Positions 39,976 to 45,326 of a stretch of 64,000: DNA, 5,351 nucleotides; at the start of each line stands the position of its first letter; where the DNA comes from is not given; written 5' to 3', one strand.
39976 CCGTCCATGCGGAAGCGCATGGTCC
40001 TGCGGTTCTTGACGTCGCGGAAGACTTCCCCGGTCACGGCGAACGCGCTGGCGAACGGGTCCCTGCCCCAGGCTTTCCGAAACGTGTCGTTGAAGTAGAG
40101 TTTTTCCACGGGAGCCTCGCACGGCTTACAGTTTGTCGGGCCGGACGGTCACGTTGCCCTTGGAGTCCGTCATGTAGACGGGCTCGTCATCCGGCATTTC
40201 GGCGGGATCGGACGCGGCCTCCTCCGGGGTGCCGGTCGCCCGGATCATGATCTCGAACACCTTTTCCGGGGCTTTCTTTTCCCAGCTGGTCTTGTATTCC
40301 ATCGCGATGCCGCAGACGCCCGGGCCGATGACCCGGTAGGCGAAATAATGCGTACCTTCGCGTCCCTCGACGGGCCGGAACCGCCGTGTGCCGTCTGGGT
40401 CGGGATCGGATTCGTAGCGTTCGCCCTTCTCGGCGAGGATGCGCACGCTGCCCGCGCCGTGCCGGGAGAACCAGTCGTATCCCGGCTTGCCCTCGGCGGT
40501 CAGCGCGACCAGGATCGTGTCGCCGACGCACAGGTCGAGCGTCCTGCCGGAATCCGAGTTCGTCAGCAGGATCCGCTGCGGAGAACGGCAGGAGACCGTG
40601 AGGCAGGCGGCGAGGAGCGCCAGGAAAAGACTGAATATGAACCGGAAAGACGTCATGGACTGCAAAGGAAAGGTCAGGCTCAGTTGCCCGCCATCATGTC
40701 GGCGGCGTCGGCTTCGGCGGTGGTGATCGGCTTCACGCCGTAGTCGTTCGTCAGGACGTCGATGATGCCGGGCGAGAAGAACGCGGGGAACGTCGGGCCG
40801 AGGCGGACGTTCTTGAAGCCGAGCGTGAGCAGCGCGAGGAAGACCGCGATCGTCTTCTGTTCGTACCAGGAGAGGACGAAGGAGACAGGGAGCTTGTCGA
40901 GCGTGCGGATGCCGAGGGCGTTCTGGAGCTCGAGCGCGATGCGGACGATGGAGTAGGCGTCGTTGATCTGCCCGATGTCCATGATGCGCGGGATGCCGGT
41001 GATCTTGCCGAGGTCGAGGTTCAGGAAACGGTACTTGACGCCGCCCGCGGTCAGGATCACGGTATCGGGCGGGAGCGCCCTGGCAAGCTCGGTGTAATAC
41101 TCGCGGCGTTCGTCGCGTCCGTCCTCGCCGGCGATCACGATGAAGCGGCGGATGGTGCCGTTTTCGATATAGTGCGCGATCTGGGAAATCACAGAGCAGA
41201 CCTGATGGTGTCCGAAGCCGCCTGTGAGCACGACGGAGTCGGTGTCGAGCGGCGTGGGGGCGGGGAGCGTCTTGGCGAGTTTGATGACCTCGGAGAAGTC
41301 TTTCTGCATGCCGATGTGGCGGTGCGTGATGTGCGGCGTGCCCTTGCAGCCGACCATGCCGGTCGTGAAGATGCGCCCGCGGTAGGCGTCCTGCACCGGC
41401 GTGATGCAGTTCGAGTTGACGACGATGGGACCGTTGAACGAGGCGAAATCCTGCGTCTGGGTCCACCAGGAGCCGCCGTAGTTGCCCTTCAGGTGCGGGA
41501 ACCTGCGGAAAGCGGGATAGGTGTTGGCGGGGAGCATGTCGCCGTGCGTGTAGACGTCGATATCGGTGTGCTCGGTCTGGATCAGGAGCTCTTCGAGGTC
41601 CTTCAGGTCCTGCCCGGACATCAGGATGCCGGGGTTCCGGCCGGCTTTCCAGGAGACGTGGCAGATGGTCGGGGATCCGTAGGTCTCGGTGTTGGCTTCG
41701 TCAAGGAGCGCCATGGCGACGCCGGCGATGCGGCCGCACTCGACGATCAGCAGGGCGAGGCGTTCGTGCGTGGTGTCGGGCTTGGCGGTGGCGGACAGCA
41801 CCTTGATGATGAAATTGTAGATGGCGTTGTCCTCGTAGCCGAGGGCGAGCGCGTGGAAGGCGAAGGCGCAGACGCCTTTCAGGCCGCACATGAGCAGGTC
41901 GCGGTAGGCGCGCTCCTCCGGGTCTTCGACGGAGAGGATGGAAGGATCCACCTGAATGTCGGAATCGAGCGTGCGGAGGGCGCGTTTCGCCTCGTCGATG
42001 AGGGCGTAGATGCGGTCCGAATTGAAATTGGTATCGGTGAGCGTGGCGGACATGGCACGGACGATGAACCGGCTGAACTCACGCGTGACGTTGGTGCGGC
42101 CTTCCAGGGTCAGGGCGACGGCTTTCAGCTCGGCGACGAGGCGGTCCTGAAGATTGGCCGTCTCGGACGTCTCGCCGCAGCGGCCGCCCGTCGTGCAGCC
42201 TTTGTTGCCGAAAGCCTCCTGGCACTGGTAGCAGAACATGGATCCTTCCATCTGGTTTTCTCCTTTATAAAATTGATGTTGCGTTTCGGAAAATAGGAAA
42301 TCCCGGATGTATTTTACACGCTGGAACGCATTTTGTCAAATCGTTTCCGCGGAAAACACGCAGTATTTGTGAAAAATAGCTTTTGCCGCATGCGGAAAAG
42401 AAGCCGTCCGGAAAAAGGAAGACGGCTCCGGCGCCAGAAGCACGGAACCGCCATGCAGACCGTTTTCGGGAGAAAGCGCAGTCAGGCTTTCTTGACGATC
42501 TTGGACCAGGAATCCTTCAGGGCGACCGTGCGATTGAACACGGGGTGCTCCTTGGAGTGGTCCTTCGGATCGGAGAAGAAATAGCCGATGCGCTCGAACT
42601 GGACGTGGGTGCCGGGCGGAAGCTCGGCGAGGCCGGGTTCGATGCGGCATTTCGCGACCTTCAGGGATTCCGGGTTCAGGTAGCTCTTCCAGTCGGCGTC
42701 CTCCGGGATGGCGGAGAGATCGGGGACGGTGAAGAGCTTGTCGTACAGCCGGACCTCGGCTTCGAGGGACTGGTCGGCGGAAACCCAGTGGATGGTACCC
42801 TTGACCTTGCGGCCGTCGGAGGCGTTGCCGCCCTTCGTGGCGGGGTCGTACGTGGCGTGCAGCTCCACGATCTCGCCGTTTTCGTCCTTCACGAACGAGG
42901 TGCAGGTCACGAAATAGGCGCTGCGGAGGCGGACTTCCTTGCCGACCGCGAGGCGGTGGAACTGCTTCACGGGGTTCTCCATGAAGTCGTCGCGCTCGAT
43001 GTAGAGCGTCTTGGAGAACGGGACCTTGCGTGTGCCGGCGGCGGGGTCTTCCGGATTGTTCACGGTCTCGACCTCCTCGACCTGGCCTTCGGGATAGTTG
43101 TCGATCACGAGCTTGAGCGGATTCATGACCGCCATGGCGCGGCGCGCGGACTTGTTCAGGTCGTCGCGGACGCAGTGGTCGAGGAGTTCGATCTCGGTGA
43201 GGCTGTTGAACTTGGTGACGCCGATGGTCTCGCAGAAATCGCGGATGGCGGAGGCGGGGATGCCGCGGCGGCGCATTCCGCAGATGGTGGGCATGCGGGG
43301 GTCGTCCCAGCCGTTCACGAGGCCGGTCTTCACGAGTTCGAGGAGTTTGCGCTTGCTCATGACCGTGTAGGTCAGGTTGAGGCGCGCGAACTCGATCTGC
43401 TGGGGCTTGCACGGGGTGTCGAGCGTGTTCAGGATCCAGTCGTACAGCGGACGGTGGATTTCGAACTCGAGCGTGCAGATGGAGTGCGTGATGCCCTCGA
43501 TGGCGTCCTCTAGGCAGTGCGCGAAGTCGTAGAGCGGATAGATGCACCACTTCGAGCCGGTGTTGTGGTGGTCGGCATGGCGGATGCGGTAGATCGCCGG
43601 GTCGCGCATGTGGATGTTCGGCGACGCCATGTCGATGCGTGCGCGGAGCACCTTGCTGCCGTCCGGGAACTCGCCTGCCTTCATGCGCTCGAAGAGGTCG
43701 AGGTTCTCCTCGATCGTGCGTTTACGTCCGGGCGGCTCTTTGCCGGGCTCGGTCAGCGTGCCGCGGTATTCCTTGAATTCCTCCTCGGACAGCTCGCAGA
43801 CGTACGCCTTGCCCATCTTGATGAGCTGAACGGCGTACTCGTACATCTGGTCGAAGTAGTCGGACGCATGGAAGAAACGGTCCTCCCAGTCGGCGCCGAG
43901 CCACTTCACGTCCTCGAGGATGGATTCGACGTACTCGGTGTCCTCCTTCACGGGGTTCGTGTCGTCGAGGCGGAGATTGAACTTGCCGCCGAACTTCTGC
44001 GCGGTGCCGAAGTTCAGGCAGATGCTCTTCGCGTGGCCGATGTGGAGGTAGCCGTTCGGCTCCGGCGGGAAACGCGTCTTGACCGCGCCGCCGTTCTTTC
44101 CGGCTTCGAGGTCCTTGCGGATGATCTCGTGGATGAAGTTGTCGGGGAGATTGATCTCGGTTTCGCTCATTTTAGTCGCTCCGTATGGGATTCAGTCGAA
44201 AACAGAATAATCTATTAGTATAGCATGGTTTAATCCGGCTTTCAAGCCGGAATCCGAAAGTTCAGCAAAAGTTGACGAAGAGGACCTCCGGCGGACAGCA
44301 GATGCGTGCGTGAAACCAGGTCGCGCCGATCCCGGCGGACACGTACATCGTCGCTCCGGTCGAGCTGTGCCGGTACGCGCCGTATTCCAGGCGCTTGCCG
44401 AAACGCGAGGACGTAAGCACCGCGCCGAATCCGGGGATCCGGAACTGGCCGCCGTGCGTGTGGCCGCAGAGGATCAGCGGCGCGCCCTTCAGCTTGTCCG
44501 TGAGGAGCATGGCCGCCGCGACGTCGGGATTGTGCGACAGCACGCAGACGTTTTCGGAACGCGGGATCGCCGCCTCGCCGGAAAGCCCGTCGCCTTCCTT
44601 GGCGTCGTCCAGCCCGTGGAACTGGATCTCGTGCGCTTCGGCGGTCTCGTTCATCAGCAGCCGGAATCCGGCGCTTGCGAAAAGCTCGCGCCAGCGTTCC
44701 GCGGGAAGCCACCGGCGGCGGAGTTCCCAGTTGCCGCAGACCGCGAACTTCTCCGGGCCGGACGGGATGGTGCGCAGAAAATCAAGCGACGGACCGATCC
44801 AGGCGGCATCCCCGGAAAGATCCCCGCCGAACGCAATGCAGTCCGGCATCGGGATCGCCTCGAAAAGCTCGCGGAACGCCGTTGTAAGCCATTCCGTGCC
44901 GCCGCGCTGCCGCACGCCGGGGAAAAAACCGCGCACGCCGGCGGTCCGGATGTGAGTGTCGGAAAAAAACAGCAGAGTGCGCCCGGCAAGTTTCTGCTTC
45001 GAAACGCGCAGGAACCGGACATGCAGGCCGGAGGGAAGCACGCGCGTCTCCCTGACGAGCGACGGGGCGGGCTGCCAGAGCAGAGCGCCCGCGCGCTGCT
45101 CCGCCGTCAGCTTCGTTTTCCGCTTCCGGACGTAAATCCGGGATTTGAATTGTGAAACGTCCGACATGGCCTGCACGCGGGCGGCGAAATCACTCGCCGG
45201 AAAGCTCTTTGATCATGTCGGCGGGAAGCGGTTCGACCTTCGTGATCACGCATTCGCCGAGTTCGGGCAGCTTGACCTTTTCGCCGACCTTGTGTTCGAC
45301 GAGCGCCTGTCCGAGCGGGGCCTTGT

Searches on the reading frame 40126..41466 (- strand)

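Call 10: search_protein_families(library=pfam, proteins=[window:40126-41466:-], max_evalue=0.001)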
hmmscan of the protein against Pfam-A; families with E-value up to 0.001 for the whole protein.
window:40126-41466:- (446 aa): 1 family
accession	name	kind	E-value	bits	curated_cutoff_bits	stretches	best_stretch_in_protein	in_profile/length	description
PF09394.16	Inhibitor_I42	-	4.8e-08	33.6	27.2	1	314-406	4-89/91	Chagasin family peptidase inhibitor I42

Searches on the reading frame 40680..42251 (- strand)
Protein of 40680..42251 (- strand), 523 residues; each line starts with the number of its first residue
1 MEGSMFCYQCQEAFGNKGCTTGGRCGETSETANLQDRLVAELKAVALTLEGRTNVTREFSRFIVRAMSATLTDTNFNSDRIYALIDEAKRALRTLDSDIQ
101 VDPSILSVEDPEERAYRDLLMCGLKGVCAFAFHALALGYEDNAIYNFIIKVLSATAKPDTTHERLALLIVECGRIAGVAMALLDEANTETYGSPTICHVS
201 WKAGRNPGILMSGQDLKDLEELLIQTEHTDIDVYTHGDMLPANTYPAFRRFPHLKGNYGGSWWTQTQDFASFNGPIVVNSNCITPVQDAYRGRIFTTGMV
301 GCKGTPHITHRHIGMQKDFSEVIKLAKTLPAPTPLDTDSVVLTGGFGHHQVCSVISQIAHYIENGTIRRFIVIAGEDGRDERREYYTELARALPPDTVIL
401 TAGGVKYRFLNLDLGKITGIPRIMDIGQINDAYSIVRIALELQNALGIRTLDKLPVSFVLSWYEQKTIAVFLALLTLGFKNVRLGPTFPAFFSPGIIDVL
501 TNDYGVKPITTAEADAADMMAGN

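Call 10: search_protein_families(library=pfam, proteins=[window:40680-42251:-], max_evalue=0.001)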
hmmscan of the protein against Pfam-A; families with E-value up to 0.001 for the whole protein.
window:40680-42251:- (523 aa): 1 family
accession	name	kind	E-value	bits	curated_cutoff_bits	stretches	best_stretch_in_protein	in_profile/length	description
PF03063.25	Prismane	-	3.3e-121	405.9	27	1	5-516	1-512/513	Prismane/CO dehydrogenase family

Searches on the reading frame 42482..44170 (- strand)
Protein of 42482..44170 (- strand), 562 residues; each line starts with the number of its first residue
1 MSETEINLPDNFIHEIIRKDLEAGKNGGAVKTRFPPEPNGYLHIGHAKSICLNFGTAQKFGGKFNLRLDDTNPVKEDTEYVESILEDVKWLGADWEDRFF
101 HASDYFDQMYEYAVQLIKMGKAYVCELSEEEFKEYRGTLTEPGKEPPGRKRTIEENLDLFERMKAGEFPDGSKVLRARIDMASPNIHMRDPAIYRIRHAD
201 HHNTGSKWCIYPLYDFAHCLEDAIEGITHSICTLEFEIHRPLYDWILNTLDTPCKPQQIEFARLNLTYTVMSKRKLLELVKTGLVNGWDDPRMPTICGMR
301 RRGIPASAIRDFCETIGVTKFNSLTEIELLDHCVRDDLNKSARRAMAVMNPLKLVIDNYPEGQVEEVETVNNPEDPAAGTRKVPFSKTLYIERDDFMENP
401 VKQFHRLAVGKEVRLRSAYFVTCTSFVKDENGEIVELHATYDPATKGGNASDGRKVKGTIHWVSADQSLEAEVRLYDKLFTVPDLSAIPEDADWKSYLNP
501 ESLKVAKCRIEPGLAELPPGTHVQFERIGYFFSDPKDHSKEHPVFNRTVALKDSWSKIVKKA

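Call 10: search_protein_families(library=pfam, proteins=[window:42482-44170:-], max_evalue=0.001)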
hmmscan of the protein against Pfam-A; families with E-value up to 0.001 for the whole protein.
window:42482-44170:- (562 aa): 3 families
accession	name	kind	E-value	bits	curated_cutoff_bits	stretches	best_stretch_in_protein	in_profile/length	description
PF00749.27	tRNA-synt_1c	-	1.5e-111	372.8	23.4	1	30-339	2-313/314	tRNA synthetases class I (E and Q), catalytic domain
PF03950.23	tRNA-synt_1c_C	-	1.4e-30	105.8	23.9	1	342-442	1-91/91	tRNA synthetases class I (E and Q), anti-codon binding domain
PF20974.2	tRNA-synt_1c_C2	-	4.3e-23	82.2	23.9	1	459-534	1-69/69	tRNA synthetases class I (E and Q), anti-codon binding domain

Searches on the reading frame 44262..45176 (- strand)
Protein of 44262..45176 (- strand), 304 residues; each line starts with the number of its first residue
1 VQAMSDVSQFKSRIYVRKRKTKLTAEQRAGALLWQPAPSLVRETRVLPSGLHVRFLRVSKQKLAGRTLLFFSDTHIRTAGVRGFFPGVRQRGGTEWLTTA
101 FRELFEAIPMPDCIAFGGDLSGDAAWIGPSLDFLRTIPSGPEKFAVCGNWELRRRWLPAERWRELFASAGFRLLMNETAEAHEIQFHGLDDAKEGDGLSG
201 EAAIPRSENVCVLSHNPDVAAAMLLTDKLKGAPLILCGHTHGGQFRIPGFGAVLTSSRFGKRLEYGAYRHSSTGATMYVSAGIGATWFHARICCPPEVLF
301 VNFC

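Call 10: search_protein_families(library=pfam, proteins=[window:44262-45176:-], max_evalue=0.001)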
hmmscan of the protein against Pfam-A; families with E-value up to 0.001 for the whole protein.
window:44262-45176:- (304 aa): 1 family
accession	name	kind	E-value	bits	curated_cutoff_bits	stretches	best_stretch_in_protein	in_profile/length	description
PF00149.33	Metallophos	-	7.1e-05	23.8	21.5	1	67-242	2-190/191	Calcineurin-like phosphoesterase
